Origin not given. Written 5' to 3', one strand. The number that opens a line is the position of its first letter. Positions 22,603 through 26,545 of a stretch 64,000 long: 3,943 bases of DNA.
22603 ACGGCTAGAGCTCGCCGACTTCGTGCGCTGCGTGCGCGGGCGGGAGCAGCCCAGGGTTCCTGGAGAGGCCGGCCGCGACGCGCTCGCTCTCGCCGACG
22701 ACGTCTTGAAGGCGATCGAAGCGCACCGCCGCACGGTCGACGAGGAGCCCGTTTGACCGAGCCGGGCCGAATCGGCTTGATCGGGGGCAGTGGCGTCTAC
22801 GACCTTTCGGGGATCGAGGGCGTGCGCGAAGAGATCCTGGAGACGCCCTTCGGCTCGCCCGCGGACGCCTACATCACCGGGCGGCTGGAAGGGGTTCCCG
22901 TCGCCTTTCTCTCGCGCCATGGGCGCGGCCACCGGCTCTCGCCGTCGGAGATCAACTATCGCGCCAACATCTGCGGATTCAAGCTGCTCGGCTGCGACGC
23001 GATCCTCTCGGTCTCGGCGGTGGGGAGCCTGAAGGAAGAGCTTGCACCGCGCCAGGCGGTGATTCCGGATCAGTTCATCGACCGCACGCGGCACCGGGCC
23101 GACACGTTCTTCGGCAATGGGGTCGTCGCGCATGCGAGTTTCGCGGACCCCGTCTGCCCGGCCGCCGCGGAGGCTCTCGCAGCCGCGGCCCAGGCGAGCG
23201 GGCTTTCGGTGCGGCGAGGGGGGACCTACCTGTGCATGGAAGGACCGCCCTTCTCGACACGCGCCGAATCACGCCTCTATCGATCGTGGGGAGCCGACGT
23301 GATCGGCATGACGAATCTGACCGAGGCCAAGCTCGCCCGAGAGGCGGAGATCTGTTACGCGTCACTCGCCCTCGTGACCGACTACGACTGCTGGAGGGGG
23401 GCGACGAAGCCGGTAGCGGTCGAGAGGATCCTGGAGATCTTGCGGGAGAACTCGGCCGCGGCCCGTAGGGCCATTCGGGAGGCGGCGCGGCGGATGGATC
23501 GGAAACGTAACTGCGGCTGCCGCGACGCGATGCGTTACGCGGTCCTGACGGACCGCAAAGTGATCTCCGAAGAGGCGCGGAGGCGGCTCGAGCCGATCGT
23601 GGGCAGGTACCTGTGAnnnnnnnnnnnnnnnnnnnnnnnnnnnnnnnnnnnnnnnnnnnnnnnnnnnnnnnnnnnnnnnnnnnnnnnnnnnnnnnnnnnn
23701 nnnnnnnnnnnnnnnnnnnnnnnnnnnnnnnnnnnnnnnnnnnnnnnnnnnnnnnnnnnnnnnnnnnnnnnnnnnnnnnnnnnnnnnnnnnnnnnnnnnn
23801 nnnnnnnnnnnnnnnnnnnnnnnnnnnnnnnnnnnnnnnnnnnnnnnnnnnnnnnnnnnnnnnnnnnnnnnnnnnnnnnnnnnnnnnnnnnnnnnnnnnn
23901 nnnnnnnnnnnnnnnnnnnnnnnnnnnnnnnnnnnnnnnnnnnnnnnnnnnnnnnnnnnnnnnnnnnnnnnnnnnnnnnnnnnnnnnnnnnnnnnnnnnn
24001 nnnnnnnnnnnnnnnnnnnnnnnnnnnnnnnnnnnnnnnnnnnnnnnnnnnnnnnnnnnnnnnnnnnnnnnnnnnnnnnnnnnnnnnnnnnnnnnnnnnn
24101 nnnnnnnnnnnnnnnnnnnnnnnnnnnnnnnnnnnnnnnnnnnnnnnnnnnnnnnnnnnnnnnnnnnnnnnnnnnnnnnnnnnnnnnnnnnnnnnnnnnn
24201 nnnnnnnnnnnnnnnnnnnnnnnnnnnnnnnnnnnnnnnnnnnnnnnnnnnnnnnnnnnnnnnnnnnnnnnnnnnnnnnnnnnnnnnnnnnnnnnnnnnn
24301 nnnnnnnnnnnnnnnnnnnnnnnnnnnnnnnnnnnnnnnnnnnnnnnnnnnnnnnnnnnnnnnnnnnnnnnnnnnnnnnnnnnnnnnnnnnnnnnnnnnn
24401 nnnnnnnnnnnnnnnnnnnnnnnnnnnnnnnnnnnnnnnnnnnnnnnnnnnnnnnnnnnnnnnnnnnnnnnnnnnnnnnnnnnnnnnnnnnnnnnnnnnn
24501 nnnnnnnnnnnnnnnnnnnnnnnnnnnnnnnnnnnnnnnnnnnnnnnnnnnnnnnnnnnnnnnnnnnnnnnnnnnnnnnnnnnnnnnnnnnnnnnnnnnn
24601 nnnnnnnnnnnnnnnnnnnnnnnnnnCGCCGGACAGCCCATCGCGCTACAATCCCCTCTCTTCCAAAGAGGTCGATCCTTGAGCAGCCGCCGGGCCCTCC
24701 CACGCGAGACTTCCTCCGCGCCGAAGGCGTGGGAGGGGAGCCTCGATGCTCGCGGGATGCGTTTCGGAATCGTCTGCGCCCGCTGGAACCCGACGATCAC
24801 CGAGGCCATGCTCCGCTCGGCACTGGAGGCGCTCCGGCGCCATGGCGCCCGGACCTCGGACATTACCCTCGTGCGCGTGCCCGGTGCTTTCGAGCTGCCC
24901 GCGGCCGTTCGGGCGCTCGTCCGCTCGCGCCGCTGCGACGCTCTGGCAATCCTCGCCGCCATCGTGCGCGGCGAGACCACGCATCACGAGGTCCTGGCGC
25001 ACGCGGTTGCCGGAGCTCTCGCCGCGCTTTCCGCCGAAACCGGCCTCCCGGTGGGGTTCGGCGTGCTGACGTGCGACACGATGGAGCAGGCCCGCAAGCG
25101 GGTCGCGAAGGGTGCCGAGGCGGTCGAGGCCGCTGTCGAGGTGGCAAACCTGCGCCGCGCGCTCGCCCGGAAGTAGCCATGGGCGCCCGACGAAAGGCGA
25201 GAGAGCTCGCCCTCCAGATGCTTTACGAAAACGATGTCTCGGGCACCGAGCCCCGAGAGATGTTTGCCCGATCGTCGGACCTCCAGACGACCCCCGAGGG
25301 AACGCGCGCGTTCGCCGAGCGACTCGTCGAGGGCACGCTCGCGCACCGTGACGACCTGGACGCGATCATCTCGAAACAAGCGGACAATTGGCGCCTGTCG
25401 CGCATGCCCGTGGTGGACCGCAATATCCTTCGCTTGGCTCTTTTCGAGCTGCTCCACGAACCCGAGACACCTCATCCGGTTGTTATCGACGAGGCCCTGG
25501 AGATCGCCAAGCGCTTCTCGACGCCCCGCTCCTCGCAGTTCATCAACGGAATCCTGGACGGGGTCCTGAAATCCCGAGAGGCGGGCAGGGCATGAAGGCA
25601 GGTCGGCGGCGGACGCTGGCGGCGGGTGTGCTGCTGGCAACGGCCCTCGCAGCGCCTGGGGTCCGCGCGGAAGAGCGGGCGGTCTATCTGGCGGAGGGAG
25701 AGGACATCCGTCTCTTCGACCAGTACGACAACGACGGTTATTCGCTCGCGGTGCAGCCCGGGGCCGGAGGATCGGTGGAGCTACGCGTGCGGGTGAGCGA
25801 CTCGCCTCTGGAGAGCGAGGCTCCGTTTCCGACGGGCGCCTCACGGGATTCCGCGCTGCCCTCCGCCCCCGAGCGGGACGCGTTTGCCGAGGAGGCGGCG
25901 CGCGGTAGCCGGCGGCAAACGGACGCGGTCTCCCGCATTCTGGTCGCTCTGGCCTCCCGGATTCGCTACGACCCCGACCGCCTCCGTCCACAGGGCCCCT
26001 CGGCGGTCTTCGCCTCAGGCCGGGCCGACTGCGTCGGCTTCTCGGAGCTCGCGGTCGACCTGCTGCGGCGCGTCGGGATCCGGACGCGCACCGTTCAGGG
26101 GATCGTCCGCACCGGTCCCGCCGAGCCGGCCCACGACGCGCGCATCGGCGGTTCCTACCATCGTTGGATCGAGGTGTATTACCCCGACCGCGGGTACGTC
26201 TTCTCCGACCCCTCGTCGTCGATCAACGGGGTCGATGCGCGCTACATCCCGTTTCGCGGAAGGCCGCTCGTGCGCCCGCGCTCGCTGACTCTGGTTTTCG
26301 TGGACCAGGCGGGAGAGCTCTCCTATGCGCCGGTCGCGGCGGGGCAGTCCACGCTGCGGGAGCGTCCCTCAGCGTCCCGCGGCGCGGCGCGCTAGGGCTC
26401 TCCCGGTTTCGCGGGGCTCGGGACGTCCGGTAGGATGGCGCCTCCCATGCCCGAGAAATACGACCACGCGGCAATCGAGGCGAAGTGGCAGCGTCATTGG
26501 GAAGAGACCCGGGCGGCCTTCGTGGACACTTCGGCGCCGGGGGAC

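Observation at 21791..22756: Gfo/Idh/MocA oxidoreductase immediately downstream of lpxA in place of lpxB: possible GnnA-like UDP-GlcNAc 3-dehydrogenase (GlcN3N-type lipid A)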

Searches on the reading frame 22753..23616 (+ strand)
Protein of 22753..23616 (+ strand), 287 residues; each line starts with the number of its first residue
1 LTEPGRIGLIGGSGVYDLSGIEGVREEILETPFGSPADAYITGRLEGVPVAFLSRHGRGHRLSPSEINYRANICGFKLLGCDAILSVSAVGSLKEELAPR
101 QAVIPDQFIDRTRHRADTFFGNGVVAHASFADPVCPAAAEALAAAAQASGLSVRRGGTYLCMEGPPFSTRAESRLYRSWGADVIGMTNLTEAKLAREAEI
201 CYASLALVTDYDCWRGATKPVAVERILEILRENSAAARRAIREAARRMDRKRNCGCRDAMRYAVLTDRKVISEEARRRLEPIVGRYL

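Call 4: search_protein_families(library=pfam, proteins=[window:22753-23616:+])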
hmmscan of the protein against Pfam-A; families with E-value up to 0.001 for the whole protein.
window:22753-23616:+ (287 aa): 1 family
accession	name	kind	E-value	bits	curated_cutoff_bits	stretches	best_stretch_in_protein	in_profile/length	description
PF01048.26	PNP_UDP_1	-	1.4e-43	149.4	25.1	1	6-244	1-231/233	Phosphorylase superfamily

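Call 5: search_protein_families(library=ncbifam, proteins=[window:22753-23616:+], max_evalue=0.001)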
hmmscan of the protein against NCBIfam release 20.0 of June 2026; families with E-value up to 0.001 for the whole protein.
window:22753-23616:+ (287 aa): 12 families
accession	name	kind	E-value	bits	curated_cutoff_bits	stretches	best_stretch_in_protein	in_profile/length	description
NF005657.0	PRK07432.1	equivalog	1.5e-111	372.2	453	1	6-287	5-290/291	S-methyl-5'-thioadenosine phosphorylase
NF006492.0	PRK08931.1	equivalog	2.2e-111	371.9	437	1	6-286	5-288/291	S-methyl-5'-thioadenosine phosphorylase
TIGR01694.1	MTAP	equivalog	6.3e-90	300.7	274.85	1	7-245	2-238/240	S-methyl-5'-thioadenosine phosphorylase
NF006334.0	PRK08564.1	equivalog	2.6e-88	295.6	382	1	5-264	8-266/267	S-methyl-5'-thioadenosine phosphorylase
NF005876.0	PRK07823.1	equivalog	2.2e-74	250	306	1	6-259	7-256/267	S-methyl-5'-thioadenosine phosphorylase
NF006599.0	PRK09136.1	equivalog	2.5e-61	207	223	1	8-246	5-245/247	S-methyl-5'-thioinosine phosphorylase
NF006054.0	PRK08202.1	equivalog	1.3e-20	74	218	1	40-246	67-272/274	purine-nucleoside phosphorylase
TIGR01697.1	PNPH-PUNA-XAPA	subfamily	2e-16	60.1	197.1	1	40-236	43-237/247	inosine/guanosine/xanthosine phosphorylase family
TIGR01698.1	PUNP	equivalog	6.3e-15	55.3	302.6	1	39-212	42-212/245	purine-nucleoside phosphorylase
TIGR01699.1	XAPA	equivalog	7.5e-13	48.6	370.9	1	38-209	41-212/248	xanthosine phosphorylase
TIGR01700.1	PNPH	equivalog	1.3e-11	44.4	293.35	1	40-213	43-216/249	purine nucleoside phosphorylase I, inosine and guanosine-specific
TIGR03468.1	HpnG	hypoth_equivalog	0.00066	19.3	187.1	0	78-210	43-156/212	hopanoid-associated phosphorylase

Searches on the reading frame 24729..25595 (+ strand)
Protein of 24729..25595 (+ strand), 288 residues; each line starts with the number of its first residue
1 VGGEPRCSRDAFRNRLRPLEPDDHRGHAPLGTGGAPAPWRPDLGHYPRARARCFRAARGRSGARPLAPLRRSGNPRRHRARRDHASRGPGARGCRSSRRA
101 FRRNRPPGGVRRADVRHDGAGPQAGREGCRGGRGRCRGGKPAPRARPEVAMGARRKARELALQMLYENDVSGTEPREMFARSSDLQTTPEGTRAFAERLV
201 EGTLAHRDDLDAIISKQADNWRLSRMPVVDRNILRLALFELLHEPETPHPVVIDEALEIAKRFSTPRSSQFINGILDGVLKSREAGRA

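Call 4: search_protein_families(library=pfam, proteins=[window:24729-25595:+])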
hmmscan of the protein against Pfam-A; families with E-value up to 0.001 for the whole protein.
window:24729-25595:+ (288 aa): 1 family
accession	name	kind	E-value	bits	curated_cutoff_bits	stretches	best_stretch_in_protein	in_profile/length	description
PF01029.23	NusB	-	2.4e-36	125.5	23.1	1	155-281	1-133/133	NusB family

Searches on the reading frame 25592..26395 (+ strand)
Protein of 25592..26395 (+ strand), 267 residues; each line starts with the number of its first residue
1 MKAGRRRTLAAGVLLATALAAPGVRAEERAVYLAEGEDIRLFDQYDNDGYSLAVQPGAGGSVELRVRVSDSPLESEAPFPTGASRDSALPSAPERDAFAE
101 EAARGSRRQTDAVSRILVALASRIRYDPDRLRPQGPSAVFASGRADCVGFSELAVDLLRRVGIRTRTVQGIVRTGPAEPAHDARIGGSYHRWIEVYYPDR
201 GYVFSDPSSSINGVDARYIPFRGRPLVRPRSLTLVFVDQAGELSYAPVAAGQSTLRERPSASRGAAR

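Call 18: search_protein_families(library=pfam, proteins=[window:25592-26395:+], max_evalue=0.00001)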
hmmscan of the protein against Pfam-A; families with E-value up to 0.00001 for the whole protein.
window:25592-26395:+ (267 aa): 1 family
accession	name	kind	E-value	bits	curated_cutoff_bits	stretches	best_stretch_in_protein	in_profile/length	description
PF01841.26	Transglut_core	-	2.4e-16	60.4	23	1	97-207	2-108/108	Transglutaminase-like superfamily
